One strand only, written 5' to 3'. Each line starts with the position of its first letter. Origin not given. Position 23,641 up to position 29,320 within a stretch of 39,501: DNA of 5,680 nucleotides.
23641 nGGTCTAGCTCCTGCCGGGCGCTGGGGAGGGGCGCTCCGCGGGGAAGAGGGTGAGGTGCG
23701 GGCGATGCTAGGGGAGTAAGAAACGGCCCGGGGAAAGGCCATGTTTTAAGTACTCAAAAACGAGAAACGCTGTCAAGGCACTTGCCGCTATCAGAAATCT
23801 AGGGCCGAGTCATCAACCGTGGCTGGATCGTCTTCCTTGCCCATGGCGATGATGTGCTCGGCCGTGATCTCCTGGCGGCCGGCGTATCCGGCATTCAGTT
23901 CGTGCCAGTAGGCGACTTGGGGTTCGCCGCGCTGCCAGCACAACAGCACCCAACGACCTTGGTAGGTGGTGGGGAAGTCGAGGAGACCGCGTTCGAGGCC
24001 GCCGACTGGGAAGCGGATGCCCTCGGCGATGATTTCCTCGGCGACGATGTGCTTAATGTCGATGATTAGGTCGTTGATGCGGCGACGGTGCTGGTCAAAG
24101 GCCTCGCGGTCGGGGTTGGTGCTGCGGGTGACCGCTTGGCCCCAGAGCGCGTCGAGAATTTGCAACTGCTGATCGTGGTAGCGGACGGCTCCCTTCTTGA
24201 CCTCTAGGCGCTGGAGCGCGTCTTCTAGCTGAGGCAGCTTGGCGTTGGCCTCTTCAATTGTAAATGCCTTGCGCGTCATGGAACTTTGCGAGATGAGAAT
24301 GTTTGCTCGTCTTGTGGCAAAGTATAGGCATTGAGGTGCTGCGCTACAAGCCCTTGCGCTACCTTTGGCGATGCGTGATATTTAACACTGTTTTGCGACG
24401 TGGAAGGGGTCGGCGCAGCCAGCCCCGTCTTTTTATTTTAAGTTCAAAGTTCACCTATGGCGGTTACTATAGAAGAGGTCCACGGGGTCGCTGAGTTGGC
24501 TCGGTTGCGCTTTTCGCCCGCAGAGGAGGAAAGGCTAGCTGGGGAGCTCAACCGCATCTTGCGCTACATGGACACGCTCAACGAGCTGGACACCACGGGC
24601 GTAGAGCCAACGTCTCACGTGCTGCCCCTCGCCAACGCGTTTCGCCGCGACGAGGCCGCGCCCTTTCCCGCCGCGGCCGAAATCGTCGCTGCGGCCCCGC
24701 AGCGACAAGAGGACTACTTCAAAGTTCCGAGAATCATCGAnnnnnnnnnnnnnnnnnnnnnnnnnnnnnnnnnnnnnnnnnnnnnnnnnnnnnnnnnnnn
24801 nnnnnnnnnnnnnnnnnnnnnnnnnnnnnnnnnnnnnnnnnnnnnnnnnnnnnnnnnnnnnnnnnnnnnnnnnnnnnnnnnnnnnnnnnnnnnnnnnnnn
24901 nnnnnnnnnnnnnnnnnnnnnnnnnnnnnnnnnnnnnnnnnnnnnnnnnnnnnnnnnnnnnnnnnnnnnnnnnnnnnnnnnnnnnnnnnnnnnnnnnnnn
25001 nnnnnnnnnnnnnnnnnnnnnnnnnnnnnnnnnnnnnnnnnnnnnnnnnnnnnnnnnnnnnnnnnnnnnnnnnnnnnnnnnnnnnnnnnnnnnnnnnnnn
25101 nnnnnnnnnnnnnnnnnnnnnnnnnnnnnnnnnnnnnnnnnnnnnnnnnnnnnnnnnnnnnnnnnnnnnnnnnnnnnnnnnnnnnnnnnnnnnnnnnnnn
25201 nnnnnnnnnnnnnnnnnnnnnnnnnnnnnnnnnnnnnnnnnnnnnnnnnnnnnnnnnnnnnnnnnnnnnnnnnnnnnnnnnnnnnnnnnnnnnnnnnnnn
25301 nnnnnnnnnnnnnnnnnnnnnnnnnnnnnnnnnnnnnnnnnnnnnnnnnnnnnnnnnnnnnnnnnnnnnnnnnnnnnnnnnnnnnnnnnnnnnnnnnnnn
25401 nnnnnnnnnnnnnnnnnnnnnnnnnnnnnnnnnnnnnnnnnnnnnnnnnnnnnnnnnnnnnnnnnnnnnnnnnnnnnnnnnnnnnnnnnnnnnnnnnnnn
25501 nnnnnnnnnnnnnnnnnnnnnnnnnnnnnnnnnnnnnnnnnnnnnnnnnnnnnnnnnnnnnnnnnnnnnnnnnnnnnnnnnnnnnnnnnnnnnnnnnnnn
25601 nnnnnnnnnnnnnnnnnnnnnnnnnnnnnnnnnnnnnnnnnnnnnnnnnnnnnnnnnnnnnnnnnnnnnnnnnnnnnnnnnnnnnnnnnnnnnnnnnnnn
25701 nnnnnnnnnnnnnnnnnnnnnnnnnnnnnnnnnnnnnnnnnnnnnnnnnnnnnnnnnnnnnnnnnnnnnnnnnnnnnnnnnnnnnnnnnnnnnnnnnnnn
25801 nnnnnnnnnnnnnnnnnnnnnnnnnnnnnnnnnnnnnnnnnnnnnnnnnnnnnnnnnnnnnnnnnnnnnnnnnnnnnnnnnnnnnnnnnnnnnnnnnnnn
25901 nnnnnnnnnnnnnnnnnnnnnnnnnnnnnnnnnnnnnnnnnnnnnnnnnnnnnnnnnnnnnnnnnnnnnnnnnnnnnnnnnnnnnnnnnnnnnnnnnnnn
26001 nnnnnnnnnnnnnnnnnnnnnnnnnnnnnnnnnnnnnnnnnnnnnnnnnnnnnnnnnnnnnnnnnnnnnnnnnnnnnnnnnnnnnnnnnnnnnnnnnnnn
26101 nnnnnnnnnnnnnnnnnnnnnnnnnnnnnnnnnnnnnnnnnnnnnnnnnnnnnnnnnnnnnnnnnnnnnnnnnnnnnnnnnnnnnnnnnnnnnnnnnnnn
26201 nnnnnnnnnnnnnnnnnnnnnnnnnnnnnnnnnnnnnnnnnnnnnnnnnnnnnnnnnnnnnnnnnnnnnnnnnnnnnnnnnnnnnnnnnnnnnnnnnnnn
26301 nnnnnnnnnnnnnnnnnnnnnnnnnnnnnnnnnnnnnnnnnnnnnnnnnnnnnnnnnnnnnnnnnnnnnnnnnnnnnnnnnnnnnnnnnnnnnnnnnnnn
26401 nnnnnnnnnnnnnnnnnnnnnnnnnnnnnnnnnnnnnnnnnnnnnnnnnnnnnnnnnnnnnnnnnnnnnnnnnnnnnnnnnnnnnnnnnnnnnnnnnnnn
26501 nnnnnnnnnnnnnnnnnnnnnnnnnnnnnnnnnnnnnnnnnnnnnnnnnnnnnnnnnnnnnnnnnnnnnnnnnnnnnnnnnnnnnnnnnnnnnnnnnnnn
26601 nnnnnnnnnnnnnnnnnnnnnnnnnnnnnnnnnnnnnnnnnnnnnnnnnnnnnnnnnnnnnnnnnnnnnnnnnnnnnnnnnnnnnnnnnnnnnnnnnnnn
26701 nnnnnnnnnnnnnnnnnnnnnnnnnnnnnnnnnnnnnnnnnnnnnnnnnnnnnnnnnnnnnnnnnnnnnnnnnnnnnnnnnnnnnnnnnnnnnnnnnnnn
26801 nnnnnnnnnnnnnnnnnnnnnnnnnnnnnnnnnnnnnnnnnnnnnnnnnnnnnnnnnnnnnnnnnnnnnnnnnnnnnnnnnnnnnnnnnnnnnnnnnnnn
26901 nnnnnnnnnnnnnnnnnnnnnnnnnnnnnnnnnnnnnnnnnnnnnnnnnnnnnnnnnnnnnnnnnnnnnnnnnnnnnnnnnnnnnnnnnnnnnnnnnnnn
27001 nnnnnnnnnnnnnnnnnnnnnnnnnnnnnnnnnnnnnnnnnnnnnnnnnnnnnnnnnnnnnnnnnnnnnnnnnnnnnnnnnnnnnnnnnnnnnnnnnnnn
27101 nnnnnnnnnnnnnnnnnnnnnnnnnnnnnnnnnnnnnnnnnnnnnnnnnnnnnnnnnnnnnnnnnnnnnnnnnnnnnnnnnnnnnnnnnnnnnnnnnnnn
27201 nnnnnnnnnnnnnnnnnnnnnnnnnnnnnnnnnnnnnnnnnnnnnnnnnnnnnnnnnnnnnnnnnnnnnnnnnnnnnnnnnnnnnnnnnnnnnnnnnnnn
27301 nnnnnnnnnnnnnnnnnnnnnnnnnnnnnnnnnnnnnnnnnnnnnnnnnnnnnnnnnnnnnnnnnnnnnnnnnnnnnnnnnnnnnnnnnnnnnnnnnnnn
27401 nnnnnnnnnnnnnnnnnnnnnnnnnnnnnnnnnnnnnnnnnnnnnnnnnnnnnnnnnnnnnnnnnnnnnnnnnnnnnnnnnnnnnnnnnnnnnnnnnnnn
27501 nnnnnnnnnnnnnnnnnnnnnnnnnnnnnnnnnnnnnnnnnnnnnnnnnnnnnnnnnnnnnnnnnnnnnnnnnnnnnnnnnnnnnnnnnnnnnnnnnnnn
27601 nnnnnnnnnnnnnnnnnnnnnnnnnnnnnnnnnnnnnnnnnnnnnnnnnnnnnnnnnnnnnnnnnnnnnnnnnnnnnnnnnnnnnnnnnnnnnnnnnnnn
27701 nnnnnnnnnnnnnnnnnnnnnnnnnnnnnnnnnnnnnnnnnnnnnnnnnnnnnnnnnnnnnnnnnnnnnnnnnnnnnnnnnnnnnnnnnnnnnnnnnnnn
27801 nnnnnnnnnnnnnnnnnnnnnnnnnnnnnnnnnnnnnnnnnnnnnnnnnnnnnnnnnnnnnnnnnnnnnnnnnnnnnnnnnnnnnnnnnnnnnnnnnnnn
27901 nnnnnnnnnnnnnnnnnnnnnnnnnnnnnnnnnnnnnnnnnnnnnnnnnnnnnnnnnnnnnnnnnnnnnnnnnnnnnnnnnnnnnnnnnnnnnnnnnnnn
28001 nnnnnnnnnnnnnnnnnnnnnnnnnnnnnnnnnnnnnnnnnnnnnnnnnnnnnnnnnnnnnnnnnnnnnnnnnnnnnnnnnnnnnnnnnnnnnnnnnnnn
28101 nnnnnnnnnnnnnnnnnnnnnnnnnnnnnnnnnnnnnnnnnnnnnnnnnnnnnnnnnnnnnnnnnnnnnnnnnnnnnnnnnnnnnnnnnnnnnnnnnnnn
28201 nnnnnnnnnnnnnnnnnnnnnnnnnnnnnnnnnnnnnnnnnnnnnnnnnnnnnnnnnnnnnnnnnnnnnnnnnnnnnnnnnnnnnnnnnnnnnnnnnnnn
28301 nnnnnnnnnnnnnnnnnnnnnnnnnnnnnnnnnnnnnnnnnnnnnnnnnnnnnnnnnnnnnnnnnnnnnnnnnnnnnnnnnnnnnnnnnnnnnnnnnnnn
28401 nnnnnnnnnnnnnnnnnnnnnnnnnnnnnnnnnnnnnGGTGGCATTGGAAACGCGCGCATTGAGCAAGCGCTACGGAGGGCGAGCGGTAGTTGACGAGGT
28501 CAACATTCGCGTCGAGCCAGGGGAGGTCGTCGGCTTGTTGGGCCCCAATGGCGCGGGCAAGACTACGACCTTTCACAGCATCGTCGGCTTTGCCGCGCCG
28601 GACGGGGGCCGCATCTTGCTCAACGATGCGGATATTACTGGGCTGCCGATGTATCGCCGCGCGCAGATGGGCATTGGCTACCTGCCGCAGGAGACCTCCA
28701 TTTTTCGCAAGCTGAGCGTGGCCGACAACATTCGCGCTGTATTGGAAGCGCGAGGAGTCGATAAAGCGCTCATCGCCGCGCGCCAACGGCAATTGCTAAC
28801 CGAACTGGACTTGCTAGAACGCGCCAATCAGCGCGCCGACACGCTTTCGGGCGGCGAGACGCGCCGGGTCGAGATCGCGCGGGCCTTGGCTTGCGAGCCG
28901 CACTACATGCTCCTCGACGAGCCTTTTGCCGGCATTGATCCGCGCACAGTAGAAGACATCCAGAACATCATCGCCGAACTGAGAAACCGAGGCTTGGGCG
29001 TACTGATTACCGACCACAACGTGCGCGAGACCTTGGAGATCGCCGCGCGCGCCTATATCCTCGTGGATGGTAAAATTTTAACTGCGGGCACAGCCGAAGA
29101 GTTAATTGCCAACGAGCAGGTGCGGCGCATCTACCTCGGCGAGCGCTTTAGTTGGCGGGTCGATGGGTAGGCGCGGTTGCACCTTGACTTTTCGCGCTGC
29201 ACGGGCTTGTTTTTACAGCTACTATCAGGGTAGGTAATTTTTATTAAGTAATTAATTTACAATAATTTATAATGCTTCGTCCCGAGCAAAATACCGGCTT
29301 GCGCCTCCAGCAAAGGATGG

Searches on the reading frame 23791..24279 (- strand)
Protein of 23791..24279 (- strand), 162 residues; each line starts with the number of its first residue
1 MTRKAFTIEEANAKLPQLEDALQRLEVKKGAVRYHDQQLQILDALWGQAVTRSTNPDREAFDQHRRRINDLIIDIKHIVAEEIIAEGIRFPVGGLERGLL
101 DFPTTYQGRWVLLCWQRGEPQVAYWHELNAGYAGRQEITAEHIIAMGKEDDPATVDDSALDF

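Call 9: search_protein_families(library=pfam, proteins=[window:23791-24279:-])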
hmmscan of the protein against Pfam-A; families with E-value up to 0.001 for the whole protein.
window:23791-24279:- (162 aa): 1 family
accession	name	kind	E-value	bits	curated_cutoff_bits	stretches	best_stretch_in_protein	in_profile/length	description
PF09969.14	DUF2203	-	1.6e-25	90.6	24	1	4-138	1-122/122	Uncharacterized conserved protein (DUF2203)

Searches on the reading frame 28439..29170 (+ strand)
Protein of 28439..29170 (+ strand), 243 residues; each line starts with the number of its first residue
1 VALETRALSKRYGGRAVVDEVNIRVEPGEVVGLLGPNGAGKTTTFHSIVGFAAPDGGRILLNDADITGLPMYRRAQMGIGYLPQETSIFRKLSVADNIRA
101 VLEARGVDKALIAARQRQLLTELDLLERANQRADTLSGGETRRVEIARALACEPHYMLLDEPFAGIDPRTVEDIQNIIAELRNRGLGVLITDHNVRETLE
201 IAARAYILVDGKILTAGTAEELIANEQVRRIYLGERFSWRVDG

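Call 7: search_protein_families(library=pfam, proteins=[window:28439-29170:+])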
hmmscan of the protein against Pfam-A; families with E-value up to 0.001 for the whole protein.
window:28439-29170:+ (243 aa): 5 families
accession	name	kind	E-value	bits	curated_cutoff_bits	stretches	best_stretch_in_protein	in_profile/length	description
PF00005.33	ABC_tran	-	2.4e-33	116.1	25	1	19-164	2-137/137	ABC transporter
PF13304.12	AAA_21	-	1.5e-06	28.9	27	0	133-194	235-299/304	AAA domain, putative AbiEii toxin, Type IV TA system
PF12399.14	BCA_ABC_TP_C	-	0.00013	21.9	25.5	1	214-237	3-26/27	Branched-chain amino acid ATP-binding cassette transporter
PF02463.25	SMC_N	-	0.00029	20.8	40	0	112-194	113-198/220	RecF/RecN/SMC N terminal domain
PF25199.1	nSTAND_NTPase5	-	0.0005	20.4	34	0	14-69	21-83/145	Novel STAND NTPase 5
